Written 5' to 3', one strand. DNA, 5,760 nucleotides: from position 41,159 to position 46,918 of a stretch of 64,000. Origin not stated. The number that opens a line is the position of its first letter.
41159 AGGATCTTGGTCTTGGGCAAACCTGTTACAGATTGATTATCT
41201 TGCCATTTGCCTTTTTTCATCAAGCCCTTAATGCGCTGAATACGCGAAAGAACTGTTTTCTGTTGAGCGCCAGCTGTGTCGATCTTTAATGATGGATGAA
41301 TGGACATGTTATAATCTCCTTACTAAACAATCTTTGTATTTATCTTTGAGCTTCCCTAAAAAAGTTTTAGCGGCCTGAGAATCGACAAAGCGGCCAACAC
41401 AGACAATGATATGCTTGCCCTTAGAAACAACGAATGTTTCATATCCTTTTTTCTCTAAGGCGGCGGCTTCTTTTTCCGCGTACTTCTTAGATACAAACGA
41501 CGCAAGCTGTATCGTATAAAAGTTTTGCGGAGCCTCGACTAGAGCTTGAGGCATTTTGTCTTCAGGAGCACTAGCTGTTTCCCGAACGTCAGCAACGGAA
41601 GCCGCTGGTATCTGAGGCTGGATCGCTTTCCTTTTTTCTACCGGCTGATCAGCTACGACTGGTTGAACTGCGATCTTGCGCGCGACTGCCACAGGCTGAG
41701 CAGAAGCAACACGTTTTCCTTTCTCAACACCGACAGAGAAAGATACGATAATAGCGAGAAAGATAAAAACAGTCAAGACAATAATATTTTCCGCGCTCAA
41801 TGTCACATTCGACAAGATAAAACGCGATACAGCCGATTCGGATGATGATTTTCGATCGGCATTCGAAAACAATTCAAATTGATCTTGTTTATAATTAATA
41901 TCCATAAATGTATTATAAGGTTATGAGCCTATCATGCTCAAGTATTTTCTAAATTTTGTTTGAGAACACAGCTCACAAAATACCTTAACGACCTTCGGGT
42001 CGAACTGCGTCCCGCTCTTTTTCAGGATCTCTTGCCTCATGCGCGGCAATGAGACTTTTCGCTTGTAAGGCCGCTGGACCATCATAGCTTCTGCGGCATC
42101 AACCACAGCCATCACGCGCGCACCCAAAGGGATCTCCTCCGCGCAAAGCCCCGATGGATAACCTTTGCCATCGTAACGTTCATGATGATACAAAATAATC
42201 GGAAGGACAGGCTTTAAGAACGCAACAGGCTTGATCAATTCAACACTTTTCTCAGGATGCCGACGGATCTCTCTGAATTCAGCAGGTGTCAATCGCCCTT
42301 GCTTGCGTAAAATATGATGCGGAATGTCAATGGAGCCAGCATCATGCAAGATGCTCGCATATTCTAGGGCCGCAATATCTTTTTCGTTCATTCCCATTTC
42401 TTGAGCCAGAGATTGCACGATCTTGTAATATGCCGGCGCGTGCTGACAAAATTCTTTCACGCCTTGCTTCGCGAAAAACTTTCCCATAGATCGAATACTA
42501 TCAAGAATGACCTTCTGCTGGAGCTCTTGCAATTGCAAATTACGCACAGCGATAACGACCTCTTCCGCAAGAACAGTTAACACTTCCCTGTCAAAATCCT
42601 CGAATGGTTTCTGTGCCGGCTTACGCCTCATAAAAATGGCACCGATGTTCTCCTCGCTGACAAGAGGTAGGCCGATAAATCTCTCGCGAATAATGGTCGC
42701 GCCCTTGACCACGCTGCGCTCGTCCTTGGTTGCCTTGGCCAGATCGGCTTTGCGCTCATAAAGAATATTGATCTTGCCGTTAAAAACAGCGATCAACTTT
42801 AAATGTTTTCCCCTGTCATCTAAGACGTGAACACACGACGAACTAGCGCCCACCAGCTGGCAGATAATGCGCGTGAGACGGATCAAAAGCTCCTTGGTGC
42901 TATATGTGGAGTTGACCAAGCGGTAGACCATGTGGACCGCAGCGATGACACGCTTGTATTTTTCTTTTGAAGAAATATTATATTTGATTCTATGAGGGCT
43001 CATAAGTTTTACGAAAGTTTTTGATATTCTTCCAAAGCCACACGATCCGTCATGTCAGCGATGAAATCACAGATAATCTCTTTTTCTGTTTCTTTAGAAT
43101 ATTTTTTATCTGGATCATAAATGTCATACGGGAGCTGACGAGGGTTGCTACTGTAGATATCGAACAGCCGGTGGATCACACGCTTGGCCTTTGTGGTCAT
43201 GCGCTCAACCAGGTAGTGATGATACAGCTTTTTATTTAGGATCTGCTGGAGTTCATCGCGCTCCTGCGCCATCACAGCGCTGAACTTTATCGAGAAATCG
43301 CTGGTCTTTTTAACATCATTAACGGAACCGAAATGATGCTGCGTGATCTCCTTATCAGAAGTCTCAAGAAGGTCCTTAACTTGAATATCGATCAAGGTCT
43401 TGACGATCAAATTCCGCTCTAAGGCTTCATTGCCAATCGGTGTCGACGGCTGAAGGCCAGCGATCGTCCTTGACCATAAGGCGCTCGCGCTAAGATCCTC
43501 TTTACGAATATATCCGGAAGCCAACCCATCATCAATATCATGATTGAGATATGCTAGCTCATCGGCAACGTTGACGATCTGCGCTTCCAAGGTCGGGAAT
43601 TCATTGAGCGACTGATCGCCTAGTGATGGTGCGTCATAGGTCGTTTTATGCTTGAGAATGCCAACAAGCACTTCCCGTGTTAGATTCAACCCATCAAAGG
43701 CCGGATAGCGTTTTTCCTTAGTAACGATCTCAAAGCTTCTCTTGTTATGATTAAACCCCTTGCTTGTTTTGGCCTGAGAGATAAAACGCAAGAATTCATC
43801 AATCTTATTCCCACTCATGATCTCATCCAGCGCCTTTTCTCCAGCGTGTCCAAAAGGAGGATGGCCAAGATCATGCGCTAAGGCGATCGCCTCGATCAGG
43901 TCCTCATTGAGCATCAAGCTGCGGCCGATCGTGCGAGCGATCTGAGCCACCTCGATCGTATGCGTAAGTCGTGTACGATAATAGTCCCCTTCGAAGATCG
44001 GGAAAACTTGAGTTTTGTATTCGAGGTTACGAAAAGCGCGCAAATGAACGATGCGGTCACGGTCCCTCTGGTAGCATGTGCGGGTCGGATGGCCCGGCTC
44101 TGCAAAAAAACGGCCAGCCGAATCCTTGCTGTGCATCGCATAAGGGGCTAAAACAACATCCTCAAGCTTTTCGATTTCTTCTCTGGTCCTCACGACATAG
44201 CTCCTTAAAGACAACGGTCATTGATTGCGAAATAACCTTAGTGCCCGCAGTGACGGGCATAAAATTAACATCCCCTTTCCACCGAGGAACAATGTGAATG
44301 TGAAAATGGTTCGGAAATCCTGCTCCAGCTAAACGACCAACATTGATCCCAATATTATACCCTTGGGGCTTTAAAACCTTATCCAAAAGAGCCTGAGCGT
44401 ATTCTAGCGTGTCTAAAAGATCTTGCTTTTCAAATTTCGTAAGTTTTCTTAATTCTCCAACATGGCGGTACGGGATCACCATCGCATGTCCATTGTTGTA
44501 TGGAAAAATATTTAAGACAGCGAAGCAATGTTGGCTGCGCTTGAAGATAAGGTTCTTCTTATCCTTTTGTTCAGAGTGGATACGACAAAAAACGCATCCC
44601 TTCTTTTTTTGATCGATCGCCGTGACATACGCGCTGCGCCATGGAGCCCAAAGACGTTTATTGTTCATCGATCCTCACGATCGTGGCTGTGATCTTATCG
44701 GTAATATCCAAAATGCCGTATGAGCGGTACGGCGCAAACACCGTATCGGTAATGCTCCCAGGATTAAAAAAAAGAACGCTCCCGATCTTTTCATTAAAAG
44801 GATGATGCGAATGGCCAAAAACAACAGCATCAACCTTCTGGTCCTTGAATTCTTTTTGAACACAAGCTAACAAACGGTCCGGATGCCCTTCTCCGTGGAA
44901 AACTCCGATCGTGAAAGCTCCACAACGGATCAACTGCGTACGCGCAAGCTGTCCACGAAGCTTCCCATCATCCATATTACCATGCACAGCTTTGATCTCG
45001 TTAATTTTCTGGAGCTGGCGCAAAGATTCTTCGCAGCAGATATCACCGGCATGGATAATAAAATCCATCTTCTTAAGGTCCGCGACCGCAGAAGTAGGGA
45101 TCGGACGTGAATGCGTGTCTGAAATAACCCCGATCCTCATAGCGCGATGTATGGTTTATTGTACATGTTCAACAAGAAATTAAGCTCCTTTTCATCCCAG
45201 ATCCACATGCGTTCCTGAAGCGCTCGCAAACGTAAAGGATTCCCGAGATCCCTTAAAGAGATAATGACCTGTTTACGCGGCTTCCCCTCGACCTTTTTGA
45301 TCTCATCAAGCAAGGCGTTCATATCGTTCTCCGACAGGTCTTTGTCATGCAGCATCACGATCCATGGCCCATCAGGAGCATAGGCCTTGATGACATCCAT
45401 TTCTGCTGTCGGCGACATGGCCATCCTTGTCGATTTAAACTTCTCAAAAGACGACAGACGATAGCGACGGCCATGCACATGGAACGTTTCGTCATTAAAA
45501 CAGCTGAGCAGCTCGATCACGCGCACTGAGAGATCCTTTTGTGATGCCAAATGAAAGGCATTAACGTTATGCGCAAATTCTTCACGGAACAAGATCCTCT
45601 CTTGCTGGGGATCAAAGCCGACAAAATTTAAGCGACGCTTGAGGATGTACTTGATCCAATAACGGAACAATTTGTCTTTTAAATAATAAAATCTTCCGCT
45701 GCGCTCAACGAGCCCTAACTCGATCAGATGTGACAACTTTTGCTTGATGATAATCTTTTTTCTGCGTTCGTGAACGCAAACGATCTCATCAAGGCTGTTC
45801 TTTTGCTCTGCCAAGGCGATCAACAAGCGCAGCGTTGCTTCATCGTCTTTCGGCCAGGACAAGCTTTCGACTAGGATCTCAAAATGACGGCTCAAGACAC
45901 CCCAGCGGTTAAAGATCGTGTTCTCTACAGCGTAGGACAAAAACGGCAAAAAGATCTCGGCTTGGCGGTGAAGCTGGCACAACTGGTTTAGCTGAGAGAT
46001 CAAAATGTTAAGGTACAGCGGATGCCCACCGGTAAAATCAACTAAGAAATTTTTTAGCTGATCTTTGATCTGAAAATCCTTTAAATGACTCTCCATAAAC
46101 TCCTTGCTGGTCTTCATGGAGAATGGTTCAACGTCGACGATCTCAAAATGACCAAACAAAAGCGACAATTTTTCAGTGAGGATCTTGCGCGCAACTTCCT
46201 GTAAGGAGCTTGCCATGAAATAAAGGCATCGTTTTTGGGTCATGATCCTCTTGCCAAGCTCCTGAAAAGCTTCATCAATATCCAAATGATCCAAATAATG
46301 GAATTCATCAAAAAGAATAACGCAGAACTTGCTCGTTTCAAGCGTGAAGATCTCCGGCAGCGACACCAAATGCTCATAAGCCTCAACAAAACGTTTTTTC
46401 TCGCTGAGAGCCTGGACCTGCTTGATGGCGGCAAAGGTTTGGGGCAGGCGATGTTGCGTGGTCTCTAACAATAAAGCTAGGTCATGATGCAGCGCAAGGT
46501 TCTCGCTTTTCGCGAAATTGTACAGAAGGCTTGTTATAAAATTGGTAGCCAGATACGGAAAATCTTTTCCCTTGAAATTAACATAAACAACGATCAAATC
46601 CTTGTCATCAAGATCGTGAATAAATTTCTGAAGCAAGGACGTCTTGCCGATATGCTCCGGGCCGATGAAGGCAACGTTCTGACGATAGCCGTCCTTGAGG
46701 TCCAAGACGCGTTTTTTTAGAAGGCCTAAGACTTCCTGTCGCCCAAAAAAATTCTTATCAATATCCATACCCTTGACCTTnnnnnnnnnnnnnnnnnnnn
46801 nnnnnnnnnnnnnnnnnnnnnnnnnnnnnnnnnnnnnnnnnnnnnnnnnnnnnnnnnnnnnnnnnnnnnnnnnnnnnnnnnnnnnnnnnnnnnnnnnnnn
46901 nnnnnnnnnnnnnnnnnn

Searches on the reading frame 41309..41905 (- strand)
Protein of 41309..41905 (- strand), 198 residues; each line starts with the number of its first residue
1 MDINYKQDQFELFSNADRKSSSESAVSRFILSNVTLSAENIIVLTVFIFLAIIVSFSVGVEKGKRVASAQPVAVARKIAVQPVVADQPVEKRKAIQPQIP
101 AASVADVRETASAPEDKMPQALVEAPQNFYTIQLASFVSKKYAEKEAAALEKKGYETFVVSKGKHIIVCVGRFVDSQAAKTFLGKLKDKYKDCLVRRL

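Call 99: search_protein_families(library=pfam, proteins=[window:41309-41905:-], max_evalue=0.0001)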
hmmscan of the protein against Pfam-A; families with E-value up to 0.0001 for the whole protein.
window:41309-41905:- (198 aa): 1 family
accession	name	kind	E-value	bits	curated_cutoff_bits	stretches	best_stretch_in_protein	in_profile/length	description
PF05036.18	SPOR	-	1.9e-12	47.8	21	1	127-197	2-76/76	SPOR domain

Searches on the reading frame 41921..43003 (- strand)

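Call 99: search_protein_families(library=pfam, proteins=[window:41921-43003:-], max_evalue=0.0001)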
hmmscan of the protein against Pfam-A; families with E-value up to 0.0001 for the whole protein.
window:41921-43003:- (360 aa): 4 families
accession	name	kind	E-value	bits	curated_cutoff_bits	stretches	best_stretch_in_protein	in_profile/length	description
PF13487.12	HD_5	-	2.4e-36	125.5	27.2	1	186-338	15-170/170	HD domain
PF01966.28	HD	-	2.5e-16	60.4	22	1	193-307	9-116/116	HD domain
PF13492.12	GAF_3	-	4.6e-06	27.5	27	1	37-155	3-129/129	GAF domain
PF13185.12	GAF_2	-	2.1e-05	25.2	28.6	0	107-153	89-135/136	GAF domain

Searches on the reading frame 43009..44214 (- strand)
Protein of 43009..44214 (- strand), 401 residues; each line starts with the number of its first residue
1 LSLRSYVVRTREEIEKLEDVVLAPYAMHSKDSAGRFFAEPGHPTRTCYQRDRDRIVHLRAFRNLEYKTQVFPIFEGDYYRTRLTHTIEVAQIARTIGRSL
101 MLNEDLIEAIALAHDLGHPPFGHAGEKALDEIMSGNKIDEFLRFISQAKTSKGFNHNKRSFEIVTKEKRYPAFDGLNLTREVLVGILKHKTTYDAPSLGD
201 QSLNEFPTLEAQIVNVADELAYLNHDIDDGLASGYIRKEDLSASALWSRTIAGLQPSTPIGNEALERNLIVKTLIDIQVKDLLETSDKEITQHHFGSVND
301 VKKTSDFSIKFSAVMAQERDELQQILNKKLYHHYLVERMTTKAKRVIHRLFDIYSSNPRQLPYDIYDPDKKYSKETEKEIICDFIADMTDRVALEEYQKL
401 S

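Call 6: search_protein_families(library=pfam, proteins=[window:43009-44214:-], max_evalue=0.01)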
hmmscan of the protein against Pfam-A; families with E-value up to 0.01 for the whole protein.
window:43009-44214:- (401 aa): 3 families
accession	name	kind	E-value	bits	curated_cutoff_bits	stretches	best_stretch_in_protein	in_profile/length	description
PF13286.11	HD_assoc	-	1.6e-20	73.8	22.2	1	309-399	1-91/91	Phosphohydrolase-associated domain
PF01966.28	HD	-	1.6e-18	67.5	22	1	82-222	1-115/116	HD domain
PF05527.17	TNFAIP8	-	0.0071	16.7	22.5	0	268-390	54-179/181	Tumor necrosis factor alpha-induced protein 8-like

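Call 7: search_protein_families(library=padloc, proteins=[window:43009-44214:-], max_evalue=0.01)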
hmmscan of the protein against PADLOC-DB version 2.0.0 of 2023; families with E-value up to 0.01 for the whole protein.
window:43009-44214:- (401 aa): 1 family
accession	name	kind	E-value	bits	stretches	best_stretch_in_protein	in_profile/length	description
PDLC02374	dGTPase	-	5e-89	297.4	1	27-400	22-370/395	-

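Call 8: search_protein_families(library=ncbifam, proteins=[window:43009-44214:-], max_evalue=0.01)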
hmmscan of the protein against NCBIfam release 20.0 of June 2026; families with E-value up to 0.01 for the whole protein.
window:43009-44214:- (401 aa): 12 families
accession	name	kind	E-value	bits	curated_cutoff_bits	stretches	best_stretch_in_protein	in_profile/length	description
NF002326.0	PRK01286.1-1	equivalog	6.9e-124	414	390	1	19-400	6-372/379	deoxyguanosinetriphosphate triphosphohydrolase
NF002328.0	PRK01286.1-3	equivalog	1.2e-94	317.6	467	1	23-400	16-396/404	deoxyguanosinetriphosphate triphosphohydrolase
NF002327.0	PRK01286.1-2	equivalog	2.9e-93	312.7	393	1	9-400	3-336/345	deoxyguanosinetriphosphate triphosphohydrolase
TIGR01353.1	dGTP_triPase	subfamily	5.9e-78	263.1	152.35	2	44-197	1-151/389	dGTP triphosphohydrolase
NF002329.0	PRK01286.1-4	equivalog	1.7e-75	254.4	494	1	10-400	3-334/342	deoxyguanosinetriphosphate triphosphohydrolase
NF002330.0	PRK01286.1-5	equivalog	1.5e-67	228.4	511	1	22-400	2-375/384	deoxyguanosinetriphosphate triphosphohydrolase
NF041026.1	antiphage_dGTPase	exception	9.8e-65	219.3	400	2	44-195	15-162/425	anti-phage deoxyguanosine triphosphatase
NF003701.1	PRK05318.1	subfamily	4e-57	194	383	2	44-195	16-164/426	anti-phage deoxyguanosine triphosphatase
NF002829.0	PRK03007.1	equivalog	1.5e-44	152.6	385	1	32-244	14-238/425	deoxyguanosinetriphosphate triphosphohydrolase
NF002205.0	PRK01096.1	equivalog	4.4e-36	124.9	439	2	42-192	22-190/444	deoxyguanosinetriphosphate triphosphohydrolase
NF003429.0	PRK04926.1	equivalog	2.3e-21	76.2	405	1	48-137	32-140/500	dGTPase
TIGR00277.1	HDIG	domain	2.9e-05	23.9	27.6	1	83-168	6-69/84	HDIG domain-containing metalloprotein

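Call 60: search_solved_structures(query=window:43009-44214:-, max_evalue=0.001)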
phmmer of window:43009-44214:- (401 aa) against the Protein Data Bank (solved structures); distinct sequences matched with E-value up to 0.001: 18.
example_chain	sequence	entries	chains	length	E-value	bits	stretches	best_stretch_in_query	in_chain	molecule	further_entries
2dqb_A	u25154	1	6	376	1.1e-78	268.2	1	10-401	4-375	Deoxyguanosinetriphosphate triphosphohydrolase, putative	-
7lwz_B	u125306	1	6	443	1.2e-33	119.9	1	45-193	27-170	Deoxyguanosinetriphosphate triphosphohydrolase-like protein 1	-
9p8w_A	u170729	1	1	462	1.6e-32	116.2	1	44-195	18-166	Deoxyguanosinetriphosphate triphosphohydrolase-like protein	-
9vwa_A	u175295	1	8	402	8.8e-30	107.2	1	45-399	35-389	Deoxyguanosinetriphosphate triphosphohydrolase-like protein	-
9vwc_A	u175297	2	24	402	1.6e-28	103.1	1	45-399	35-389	Deoxyguanosinetriphosphate triphosphohydrolase-like protein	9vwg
3bg2_A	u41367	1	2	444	3.9e-21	78.8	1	31-230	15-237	DGTP triphosphohydrolase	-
7tu0_A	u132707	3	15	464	4.3e-21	78.6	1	31-230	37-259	dGTP triphosphohydrolase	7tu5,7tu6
7tu1_A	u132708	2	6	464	2.1e-20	76.3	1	31-230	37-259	dGTP triphosphohydrolase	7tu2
7tu7_A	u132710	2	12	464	8.1e-20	74.4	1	31-230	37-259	dGTP triphosphohydrolase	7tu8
9p8t_A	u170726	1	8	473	1.1e-19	74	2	106-195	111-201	DNTP triphosphohydrolase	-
2pgs_A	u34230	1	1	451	1.4e-19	73.6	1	30-201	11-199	Putative deoxyguanosinetriphosphate triphosphohydrolase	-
9p8s_A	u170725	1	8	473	1.5e-19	73.6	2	106-195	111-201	DNTP triphosphohydrolase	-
9p8v_A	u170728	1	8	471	1.7e-17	66.7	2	45-106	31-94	DNTP triphosphohydrolase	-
9p8u_A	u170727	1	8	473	1.8e-17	66.7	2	45-106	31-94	DNTP triphosphohydrolase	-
7tu3_A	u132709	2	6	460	2.1e-17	66.5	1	31-230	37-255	dGTP triphosphohydrolase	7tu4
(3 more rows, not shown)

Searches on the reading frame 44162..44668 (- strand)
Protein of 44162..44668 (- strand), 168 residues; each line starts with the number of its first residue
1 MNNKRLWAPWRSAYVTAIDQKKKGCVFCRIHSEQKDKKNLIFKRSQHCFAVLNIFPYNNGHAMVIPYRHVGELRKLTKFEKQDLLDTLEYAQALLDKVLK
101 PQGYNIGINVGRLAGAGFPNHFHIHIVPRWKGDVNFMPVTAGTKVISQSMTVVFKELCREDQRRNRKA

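Call 99: search_protein_families(library=pfam, proteins=[window:44162-44668:-], max_evalue=0.0001)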
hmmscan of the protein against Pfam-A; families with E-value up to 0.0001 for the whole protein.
window:44162-44668:- (168 aa): 2 families
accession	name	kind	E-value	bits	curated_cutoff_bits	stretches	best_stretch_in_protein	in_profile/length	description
PF01230.28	HIT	-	4.1e-15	56.6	21.5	1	37-130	4-96/98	HIT domain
PF11969.13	DcpS_C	-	9.3e-10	39.4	24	1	25-127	2-100/114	Scavenger mRNA decapping enzyme C-term binding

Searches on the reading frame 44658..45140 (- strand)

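Call 99: search_protein_families(library=pfam, proteins=[window:44658-45140:-], max_evalue=0.0001)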
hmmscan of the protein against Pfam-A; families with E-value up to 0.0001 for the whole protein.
window:44658-45140:- (160 aa): 2 families
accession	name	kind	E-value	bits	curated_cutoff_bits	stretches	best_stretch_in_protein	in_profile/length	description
PF12850.12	Metallophos_2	-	3.4e-36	125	27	1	1-148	1-153/154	Calcineurin-like phosphoesterase superfamily domain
PF00149.33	Metallophos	-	2.9e-08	34.8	21.5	0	1-61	1-72/191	Calcineurin-like phosphoesterase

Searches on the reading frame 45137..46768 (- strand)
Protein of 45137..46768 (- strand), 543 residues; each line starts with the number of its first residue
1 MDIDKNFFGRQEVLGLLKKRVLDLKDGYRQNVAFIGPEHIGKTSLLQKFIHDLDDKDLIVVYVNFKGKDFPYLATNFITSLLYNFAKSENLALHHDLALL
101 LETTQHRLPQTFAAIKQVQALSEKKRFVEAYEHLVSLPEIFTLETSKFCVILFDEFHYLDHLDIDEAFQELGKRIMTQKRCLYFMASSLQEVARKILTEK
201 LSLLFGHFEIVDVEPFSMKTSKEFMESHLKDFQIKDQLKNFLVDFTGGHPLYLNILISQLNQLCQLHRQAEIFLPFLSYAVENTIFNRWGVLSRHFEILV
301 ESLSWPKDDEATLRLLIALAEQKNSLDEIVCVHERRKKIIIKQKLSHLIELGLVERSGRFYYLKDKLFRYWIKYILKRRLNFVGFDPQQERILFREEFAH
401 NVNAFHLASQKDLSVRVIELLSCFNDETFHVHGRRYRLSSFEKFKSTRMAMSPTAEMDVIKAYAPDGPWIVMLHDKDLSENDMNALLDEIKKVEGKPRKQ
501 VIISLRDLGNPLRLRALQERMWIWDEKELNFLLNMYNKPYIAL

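Call 99: search_protein_families(library=pfam, proteins=[window:45137-46768:-], max_evalue=0.0001)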
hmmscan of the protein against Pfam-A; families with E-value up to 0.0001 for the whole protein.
window:45137-46768:- (543 aa): 5 families
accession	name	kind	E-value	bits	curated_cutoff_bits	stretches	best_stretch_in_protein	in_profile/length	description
PF01637.24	ATPase_2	-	6e-13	49.6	33.2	1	24-254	14-223/225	ATPase domain predominantly from Archaea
PF13191.12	AAA_16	-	1.1e-08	36.1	32.6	1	6-171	1-155/167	AAA ATPase domain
PF13173.12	AAA_14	-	9.8e-07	29.3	27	0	30-84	3-56/129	AAA domain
PF13401.12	AAA_22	-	2.3e-06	28.4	27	1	28-153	4-121/130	AAA domain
PF14516.12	AAA_35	-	8.1e-05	22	27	0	34-75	36-77/331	AAA-like domain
